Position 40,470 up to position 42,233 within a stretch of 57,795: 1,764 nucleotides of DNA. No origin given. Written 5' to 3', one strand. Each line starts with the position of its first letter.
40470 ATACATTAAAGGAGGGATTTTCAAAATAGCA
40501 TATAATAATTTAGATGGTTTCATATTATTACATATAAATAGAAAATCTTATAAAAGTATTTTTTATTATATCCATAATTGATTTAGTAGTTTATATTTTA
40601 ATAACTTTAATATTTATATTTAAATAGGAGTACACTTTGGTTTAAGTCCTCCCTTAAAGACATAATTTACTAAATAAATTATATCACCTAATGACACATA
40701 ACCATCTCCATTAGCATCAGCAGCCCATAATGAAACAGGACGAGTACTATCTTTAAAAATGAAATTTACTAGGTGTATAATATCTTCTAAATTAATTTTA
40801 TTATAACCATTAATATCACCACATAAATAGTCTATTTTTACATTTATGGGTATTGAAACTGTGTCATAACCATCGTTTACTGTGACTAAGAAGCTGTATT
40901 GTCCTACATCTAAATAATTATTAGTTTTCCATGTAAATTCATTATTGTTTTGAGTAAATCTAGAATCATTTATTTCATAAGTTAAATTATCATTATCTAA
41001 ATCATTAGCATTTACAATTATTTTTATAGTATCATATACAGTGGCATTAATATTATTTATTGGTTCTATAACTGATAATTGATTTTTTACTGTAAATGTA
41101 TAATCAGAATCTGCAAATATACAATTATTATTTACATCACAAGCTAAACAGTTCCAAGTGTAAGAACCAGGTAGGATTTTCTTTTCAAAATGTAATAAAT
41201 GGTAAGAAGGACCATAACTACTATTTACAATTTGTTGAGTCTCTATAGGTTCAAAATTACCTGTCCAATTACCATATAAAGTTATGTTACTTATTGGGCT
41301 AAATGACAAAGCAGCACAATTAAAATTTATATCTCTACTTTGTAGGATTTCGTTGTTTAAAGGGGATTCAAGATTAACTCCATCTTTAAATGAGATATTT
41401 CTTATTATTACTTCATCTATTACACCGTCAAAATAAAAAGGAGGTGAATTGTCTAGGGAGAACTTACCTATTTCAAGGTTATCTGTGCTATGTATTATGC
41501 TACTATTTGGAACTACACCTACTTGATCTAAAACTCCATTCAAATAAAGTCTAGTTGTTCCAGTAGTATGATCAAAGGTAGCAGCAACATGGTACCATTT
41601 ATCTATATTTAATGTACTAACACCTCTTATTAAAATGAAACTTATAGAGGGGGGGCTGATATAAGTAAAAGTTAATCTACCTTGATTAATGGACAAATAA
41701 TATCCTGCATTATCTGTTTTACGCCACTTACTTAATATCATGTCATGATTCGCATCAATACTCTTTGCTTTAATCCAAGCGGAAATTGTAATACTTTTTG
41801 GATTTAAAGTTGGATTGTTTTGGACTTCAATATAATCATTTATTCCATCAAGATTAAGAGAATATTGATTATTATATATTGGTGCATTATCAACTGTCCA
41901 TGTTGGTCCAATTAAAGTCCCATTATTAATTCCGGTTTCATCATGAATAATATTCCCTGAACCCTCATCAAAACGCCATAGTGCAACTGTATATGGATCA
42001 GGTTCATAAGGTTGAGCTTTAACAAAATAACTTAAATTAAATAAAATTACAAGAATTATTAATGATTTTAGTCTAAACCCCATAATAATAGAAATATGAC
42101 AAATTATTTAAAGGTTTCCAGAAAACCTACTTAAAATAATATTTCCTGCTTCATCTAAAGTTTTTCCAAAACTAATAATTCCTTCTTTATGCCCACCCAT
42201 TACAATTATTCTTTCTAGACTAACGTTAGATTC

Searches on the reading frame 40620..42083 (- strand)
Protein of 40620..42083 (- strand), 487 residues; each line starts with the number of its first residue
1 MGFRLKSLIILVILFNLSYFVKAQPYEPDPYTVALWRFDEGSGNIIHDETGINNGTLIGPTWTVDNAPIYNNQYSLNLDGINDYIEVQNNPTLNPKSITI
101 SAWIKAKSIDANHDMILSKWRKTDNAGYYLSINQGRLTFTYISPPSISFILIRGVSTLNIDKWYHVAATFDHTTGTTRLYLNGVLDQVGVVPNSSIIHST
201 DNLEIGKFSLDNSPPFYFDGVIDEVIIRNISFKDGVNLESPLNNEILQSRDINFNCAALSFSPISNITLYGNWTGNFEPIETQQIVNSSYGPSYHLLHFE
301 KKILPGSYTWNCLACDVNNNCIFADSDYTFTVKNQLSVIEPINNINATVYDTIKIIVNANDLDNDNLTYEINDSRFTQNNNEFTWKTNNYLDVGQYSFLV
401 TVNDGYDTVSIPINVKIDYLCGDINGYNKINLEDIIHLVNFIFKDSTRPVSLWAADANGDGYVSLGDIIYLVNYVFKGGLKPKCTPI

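Call 25: search_protein_families(library=pfam, proteins=[window:40620-42083:-], max_evalue=0.001)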
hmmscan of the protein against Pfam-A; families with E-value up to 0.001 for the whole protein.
window:40620-42083:- (487 aa): 2 families
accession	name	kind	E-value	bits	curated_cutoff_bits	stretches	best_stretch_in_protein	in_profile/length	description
PF13385.13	Laminin_G_3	-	6.1e-24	85.3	27.6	1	79-227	1-140/151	Concanavalin A-like lectin/glucanases superfamily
PF00404.24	Dockerin_1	-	0.00018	22.1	22.9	1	422-475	2-56/57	Dockerin type I domain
